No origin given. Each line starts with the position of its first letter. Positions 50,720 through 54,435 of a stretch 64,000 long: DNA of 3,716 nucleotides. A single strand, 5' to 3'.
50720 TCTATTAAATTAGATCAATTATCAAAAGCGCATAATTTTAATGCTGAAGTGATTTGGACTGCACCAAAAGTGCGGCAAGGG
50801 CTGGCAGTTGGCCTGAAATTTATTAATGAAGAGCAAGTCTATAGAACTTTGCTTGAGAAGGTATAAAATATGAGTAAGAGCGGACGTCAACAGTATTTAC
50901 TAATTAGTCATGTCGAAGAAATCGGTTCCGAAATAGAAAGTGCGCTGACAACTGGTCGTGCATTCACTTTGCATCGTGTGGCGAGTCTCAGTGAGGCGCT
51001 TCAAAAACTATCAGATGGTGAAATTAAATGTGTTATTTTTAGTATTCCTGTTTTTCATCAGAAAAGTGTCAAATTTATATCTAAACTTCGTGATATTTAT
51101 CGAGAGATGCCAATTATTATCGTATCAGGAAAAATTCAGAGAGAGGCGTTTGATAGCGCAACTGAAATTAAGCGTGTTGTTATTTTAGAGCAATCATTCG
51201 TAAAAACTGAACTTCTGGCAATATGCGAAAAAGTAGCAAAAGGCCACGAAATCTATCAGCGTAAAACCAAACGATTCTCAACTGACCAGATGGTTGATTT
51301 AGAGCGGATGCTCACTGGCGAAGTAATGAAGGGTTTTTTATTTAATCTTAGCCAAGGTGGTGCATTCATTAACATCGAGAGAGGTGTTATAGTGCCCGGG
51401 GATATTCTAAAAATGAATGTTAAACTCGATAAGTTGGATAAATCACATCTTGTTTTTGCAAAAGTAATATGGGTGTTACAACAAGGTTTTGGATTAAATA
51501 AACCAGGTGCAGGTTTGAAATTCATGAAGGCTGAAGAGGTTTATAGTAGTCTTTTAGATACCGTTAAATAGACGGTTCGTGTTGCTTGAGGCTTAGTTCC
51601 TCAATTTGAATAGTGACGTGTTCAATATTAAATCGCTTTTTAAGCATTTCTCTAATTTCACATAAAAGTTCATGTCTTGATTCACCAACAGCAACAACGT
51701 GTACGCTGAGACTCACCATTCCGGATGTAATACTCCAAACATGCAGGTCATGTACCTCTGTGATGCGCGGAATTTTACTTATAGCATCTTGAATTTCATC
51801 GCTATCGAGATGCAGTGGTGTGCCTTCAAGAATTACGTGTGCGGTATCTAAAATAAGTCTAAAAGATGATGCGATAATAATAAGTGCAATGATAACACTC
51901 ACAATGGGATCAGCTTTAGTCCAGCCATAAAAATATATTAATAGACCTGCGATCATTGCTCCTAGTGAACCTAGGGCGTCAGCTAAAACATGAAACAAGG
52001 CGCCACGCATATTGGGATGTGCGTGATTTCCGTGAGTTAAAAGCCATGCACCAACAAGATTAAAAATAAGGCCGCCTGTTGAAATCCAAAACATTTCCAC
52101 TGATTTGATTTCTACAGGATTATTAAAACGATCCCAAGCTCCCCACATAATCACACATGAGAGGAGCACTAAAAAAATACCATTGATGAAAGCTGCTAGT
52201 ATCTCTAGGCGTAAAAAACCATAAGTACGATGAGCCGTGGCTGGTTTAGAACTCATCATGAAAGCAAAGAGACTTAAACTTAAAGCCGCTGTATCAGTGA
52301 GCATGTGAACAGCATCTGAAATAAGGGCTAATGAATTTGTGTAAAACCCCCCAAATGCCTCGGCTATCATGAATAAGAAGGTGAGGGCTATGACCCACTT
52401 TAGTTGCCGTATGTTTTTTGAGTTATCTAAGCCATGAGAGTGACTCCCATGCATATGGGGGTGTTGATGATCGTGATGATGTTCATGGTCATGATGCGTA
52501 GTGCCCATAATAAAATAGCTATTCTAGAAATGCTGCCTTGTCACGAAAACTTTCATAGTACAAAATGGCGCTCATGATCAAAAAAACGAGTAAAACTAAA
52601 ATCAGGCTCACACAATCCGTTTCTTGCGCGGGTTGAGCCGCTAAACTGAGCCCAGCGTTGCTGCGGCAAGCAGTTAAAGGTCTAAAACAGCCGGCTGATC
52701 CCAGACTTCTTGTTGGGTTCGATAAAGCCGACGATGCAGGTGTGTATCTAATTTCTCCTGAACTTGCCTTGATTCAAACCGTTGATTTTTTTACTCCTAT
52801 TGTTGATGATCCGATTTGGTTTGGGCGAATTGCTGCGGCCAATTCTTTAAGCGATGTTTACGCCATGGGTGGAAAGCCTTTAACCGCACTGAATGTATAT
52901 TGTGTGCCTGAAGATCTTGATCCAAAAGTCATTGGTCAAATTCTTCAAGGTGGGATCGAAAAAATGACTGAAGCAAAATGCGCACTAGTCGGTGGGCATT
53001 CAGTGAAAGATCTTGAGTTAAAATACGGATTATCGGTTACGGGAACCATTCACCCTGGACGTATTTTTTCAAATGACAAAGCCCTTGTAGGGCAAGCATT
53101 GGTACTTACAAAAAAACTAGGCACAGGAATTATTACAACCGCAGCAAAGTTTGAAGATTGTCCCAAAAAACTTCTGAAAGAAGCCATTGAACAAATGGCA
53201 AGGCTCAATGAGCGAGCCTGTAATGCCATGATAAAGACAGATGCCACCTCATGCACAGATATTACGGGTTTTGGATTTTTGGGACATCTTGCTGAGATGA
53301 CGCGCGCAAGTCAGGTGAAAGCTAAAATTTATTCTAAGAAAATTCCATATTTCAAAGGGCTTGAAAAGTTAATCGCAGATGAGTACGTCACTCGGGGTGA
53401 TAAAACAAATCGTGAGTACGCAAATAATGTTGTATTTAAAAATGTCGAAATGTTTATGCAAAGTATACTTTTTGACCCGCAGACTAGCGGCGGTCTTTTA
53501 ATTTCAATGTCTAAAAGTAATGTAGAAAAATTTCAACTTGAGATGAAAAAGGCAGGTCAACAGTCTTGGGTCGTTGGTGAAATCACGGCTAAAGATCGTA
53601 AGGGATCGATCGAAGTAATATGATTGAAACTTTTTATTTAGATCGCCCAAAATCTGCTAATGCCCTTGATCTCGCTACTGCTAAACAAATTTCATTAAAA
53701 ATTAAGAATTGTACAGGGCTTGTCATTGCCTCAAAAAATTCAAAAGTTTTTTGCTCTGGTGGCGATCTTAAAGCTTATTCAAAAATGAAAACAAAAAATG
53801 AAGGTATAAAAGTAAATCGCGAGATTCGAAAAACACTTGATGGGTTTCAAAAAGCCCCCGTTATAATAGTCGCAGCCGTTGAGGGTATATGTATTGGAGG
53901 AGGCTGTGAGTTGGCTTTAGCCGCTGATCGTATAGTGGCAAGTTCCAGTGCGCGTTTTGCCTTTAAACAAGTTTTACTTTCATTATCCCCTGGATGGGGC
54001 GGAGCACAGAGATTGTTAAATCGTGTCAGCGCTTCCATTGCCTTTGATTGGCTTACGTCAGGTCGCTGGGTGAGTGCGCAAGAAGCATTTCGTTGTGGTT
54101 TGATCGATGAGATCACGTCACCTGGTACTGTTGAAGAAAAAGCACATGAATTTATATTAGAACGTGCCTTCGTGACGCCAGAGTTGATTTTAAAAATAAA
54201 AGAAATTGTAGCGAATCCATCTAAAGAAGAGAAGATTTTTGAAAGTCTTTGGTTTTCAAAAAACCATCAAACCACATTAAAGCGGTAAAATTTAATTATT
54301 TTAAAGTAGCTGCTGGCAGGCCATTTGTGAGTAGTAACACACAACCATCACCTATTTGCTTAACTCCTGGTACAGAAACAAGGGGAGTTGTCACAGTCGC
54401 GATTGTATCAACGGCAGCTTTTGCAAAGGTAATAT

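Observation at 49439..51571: Three tandem paralogs of a pseudo-receiver + PilZ protein immediately downstream of gltA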

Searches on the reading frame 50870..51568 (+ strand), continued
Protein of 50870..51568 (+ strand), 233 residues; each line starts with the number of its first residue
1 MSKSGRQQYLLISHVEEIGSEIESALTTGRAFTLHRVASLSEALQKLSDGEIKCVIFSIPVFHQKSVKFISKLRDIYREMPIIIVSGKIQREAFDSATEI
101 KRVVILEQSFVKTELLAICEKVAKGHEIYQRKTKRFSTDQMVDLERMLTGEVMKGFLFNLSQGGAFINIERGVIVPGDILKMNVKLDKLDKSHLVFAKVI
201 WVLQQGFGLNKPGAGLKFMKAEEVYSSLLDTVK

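Call 72: search_protein_families(library=ncbifam, proteins=[L022:5690-6388:+, L016:6672-7370:+], max_evalue=0.001)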
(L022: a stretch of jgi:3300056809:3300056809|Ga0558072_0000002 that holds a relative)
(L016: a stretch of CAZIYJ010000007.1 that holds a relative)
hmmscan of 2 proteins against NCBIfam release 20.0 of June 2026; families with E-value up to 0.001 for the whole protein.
L022:5690-6388:+ (233 aa): 72 families (the best 25 are shown)
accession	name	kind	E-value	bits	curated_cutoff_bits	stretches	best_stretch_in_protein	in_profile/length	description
NF004796.0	PRK06144.1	subfamily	4.6e-28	98.4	272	1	2-193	10-206/262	enoyl-CoA hydratase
NF004781.0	PRK06127.1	subfamily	6.2e-25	88.3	291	1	4-191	15-207/269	enoyl-CoA hydratase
NF046063.1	oxepin_alt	equivalog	1e-24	87.4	300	1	4-206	4-211/254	oxepin-CoA hydrolase, alternative type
NF051848.1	EnCoAHydtEchA19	equivalog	1.4e-24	87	400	1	7-192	7-197/258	enoyl-CoA hydratase EchA19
NF005802.0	PRK07657.1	equivalog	2.4e-24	86.3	363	1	6-192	10-199/260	enoyl-CoA hydratase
NF004840.0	PRK06190.1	equivalog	5.4e-24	85.2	253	1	4-211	8-217/260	enoyl-CoA hydratase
NF006013.0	PRK08150.1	subfamily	3.2e-23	82.4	232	1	4-192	10-198/259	crotonase/enoyl-CoA hydratase family protein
NF005675.0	PRK07468.1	equivalog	3.7e-23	82.6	350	1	10-186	15-195/262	crotonase/enoyl-CoA hydratase family protein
NF004525.0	PRK05870.1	equivalog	5.7e-23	82.1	285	1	3-200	6-203/249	enoyl-CoA hydratase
TIGR02280.1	PaaB1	equivalog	1e-22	80.9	345.15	1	4-216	3-219/256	2-(1,2-epoxy-1,2-dihydrophenyl)acetyl-CoA isomerase PaaG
NF006108.0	PRK08259.1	equivalog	1.1e-21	77.5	273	1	6-200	9-203/256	crotonase/enoyl-CoA hydratase family protein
NF006699.0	PRK09245.1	subfamily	1.2e-21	77.1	354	1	5-198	8-211/266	crotonase/enoyl-CoA hydratase family protein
NF005700.0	PRK07511.1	subfamily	2.6e-21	76.4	274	1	4-206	7-214/260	enoyl-CoA hydratase family protein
NF005803.0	PRK07658.1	equivalog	5e-21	75.3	313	1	2-192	4-196/257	enoyl-CoA hydratase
NF006007.0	PRK08138.1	subfamily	1.3e-20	73.9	355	1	4-204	12-212/261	enoyl-CoA hydratase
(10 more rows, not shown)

L016:6672-7370:+ (233 aa): 70 families (the best 25 are shown)
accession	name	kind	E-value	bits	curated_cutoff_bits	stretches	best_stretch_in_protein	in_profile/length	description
NF046063.1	oxepin_alt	equivalog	3.6e-27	95.5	300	1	8-208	13-215/254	oxepin-CoA hydrolase, alternative type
NF004796.0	PRK06144.1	subfamily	9.3e-27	94.1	272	1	4-207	17-222/262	enoyl-CoA hydratase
NF006007.0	PRK08138.1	subfamily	1.8e-26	93.1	355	1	5-206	18-216/261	enoyl-CoA hydratase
NF051848.1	EnCoAHydtEchA19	equivalog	4.6e-26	91.9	400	1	9-185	14-196/258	enoyl-CoA hydratase EchA19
NF004781.0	PRK06127.1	subfamily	5.5e-26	91.8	291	1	5-186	21-204/269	enoyl-CoA hydratase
NF005802.0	PRK07657.1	equivalog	7.3e-25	88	363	1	4-207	13-216/260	enoyl-CoA hydratase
NF006108.0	PRK08259.1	equivalog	1.2e-24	87.2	273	1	5-210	13-215/256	crotonase/enoyl-CoA hydratase family protein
NF008727.0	PRK11730.1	equivalog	1.3e-23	83.3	870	1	4-188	16-202/717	fatty acid oxidation complex subunit alpha FadB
NF004840.0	PRK06190.1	equivalog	1.4e-23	83.9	253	1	5-220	14-227/260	enoyl-CoA hydratase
NF004525.0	PRK05870.1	equivalog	1.6e-23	83.9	285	1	4-194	12-199/249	enoyl-CoA hydratase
NF005675.0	PRK07468.1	equivalog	3.4e-23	82.7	350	1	5-185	15-196/262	crotonase/enoyl-CoA hydratase family protein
NF007239.0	PRK09674.1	equivalog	1.1e-21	77.5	371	1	4-208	13-214/257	2,3-dehydroadipyl-CoA hydratase PaaF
NF006013.0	PRK08150.1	subfamily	2.5e-21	76.2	232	1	5-184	16-192/259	crotonase/enoyl-CoA hydratase family protein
NF005879.0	PRK07827.1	equivalog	3.4e-21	75.6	283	1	4-184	16-196/261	enoyl-CoA hydratase family protein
NF005891.0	PRK07854.1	equivalog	5.9e-21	75.2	237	1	6-207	11-201/243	enoyl-CoA hydratase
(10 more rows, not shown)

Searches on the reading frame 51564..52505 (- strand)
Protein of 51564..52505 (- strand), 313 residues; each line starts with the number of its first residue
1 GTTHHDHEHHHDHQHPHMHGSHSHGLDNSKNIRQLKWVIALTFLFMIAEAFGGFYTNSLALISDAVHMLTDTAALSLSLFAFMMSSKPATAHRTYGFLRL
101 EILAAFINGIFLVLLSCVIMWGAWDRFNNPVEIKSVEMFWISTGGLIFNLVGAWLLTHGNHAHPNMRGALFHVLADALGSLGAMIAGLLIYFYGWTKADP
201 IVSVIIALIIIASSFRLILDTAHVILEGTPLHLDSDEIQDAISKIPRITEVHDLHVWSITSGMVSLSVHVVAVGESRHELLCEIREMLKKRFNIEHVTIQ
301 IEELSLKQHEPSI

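Call 3: search_protein_families(library=pfam, proteins=[window:51564-52505:-], max_evalue=1)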
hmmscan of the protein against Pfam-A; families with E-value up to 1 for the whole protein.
window:51564-52505:- (313 aa): 4 families
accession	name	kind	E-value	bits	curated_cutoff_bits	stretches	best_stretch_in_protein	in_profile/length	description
PF01545.26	Cation_efflux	-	3.8e-42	144.7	26.6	1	38-226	4-198/198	Cation efflux family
PF16916.11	ZT_dimer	-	4.4e-15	55.9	26.7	1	233-303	4-77/78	Dimerisation domain of Zinc Transporter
PF10324.15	7TM_GPCR_Srw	-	0.25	11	22.2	1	27-82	234-292/319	Serpentine type 7TM GPCR chemoreceptor Srw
PF03083.21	MtN3_slv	-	0.36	11.3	23.7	0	181-219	40-78/87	Sugar efflux transporter for intercellular exchange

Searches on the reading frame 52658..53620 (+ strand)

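Call 61: search_protein_families(library=pfam, proteins=[window:52658-53620:+], max_evalue=0.001)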
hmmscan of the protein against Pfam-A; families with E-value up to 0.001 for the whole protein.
window:52658-53620:+ (321 aa): 2 families
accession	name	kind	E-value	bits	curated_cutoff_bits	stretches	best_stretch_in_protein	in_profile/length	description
PF00586.29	AIRS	-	3.8e-24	85.7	24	1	25-130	2-111/112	AIR synthase related protein, N-terminal domain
PF02769.27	AIRS_C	-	4.8e-20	72.7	23.1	1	144-315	2-151/156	AIR synthase related protein, C-terminal domain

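Call 72: search_protein_families(library=ncbifam, proteins=[window:52658-53620:+], max_evalue=0.001)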
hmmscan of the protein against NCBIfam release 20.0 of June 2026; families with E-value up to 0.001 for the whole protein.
window:52658-53620:+ (321 aa): 14 families
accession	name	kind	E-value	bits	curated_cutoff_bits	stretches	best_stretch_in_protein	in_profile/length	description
TIGR00476.1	selD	equivalog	2.1e-103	345.8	125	1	3-287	21-309/311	selenide, water dikinase SelD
NF002098.0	PRK00943.1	equivalog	5.5e-85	285.3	299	1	10-320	35-346/347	selenide, water dikinase SelD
NF010705.0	PRK14105.1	equivalog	2.2e-39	135.3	291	1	4-238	28-277/345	selenide, water dikinase SelD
TIGR04369.1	fusion_not_SelD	hypoth_equivalog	6.9e-39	133.6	700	1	23-292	382-689/701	oxidoreductase/SelD-related fusion protein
TIGR01379.1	thiL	equivalog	5.6e-25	88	184.15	1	38-240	45-247/320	thiamine-phosphate kinase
NF004353.0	PRK05731.2-2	equivalog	2.2e-15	56.6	301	1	46-237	45-233/311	thiamine-phosphate kinase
NF004351.0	PRK05731.1-4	equivalog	6.5e-15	55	324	1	55-233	74-251/321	thiamine-phosphate kinase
TIGR03267.1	methan_mark_2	hypoth_equivalog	2.5e-14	53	365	1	22-233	42-250/323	methanogenesis marker 2 protein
TIGR04049.1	AIR_rel_sll0787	hypoth_equivalog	2.9e-11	43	321.3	1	48-236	68-248/318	sll0787 family AIR synthase-like protein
NF004350.0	PRK05731.1-1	equivalog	6.8e-08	31.8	441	1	38-243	49-253/325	thiamine-phosphate kinase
TIGR04050.1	MSMEG_0567_Cter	hypoth_equivalog_domain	8.6e-07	28.7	312.2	1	34-230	40-227/296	MSMEG_0567/sll0787 family protein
NF004354.0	PRK05731.2-3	equivalog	3.2e-06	26.7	204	1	63-158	57-151/273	thiamine-phosphate kinase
TIGR02124.1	hypE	equivalog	7e-06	25.2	251.6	1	41-231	49-245/332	hydrogenase expression/formation protein HypE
TIGR00878.1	purM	equivalog_domain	1.2e-05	24.7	236.35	1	61-116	83-137/332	phosphoribosylformylglycinamidine cyclo-ligase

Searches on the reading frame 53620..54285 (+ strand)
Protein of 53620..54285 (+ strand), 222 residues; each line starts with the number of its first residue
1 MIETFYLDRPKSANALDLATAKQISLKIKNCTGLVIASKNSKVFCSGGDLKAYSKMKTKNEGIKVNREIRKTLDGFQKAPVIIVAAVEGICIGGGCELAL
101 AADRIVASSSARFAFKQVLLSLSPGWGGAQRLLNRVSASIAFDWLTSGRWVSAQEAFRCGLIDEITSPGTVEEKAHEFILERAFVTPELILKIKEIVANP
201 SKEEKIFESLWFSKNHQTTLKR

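Call 61: search_protein_families(library=pfam, proteins=[window:53620-54285:+], max_evalue=0.001)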
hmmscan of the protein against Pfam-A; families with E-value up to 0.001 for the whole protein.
window:53620-54285:+ (222 aa): 2 families
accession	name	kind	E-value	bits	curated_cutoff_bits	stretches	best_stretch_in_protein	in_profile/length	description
PF00378.25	ECH_1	-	7.4e-34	117.6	27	1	7-205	11-213/251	Enoyl-CoA hydratase/isomerase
PF16113.10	ECH_2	-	5.4e-19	69.3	27.2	1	4-173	3-179/335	Enoyl-CoA hydratase/isomerase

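Call 71: search_solved_structures(query=window:53620-54285:+, max_evalue=0.00001)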
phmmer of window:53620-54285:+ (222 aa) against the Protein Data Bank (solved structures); distinct sequences matched with E-value up to 0.00001: 168 (the best 60 are shown).
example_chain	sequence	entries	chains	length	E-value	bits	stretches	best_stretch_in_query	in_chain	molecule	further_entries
3kqf_A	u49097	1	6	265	5.1e-25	91.4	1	6-200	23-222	Enoyl-CoA hydratase/isomerase family protein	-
5z7r_A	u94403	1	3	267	1.7e-23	86.4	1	6-182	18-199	Short-chain-enoyl-CoA hydratase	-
1hzd_A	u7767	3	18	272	2e-23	86.2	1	25-185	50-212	AU-BINDING PROTEIN/ENOYL-COA HYDRATASE | Methylglutaconyl-CoA hydratase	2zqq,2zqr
2pbp_A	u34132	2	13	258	1.1e-22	83.8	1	34-215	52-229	Enoyl-CoA hydratase subunit I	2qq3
9qwv_A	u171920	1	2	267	1.1e-22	83.8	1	3-167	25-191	Enoyl-CoA hydratase, mitochondrial, putative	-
2hw5_A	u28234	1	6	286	6.9e-22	81.2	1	5-182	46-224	Enoyl-CoA hydratase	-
8zru_A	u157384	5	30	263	8e-22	81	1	5-182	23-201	Enoyl-CoA hydratase, mitochondrial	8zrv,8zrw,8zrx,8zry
6lvp_A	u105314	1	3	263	1.8e-21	79.8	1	6-166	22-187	Enoyl-CoA hydratase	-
5jbw_A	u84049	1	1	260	2.2e-21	79.5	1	6-172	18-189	3-hydroxybutyryl-CoA dehydratase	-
5jbx_A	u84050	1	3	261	2.2e-21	79.5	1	6-172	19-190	3-hydroxybutyryl-CoA dehydratase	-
4fzw_A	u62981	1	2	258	2.3e-21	79.5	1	6-184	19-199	2,3-dehydroadipyl-CoA hydratase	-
9ula_A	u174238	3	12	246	3.1e-21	79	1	4-178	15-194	Enoyl-CoA hydratase/isomerase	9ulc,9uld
28bq_A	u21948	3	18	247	3.2e-21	79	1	4-178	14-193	Enoyl-CoA hydratase/isomerase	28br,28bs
7eum_C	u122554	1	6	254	3.5e-21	78.9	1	4-178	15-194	Enoyl-CoA hydratase/isomerase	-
1ey3_A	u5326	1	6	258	7.8e-21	77.7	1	5-180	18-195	ENOYL-COA HYDRATASE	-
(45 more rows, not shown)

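Call 72: search_protein_families(library=ncbifam, proteins=[window:53620-54285:+], max_evalue=0.001)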
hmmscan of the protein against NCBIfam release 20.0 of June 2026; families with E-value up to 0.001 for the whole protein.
window:53620-54285:+ (222 aa): 74 families (the best 25 are shown)
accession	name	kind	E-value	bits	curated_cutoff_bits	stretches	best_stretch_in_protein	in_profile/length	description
NF051848.1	EnCoAHydtEchA19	equivalog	8e-34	117.3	400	1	6-199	14-214/258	enoyl-CoA hydratase EchA19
NF006007.0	PRK08138.1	subfamily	1e-32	113.5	355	1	4-198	20-216/261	enoyl-CoA hydratase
NF006100.0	PRK08252.1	subfamily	4.3e-29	101.9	282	1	5-202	16-213/254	crotonase/enoyl-CoA hydratase family protein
NF005802.0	PRK07657.1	equivalog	9.7e-29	100.7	363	1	5-197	17-214/260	enoyl-CoA hydratase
NF007239.0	PRK09674.1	equivalog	3.7e-28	98.7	371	1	3-188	15-202/257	2,3-dehydroadipyl-CoA hydratase PaaF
NF008363.0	PRK11154.1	equivalog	5.1e-28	97.6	869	1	27-209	48-232/708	fatty acid oxidation complex subunit alpha FadJ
NF004517.0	PRK05862.1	equivalog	1.1e-27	97.2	396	1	5-214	17-227/257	enoyl-CoA hydratase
NF004475.0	PRK05809.1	subfamily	4.3e-27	95.2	394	1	4-179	16-196/260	short-chain-enoyl-CoA hydratase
NF042430.2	EnCoAhydt_DpgD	equivalog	1.3e-26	93.6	400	1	4-200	9-215/258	enoyl-CoA-hydratase DpgD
NF046063.1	oxepin_alt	equivalog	1.8e-26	93.1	300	1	13-202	21-217/254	oxepin-CoA hydrolase, alternative type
NF008727.0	PRK11730.1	equivalog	2.8e-26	92.1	870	1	5-179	20-201/717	fatty acid oxidation complex subunit alpha FadB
NF004840.0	PRK06190.1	equivalog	8.3e-26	91.1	253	1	2-214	14-229/260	enoyl-CoA hydratase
NF006566.0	PRK09076.1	subfamily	2.3e-24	86.4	286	1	29-203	47-220/260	enoyl-CoA hydratase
NF005700.0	PRK07511.1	subfamily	4.5e-24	85.4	274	1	34-203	50-221/260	enoyl-CoA hydratase family protein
NF004796.0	PRK06144.1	subfamily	3.7e-23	82.3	272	1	4-183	20-206/262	enoyl-CoA hydratase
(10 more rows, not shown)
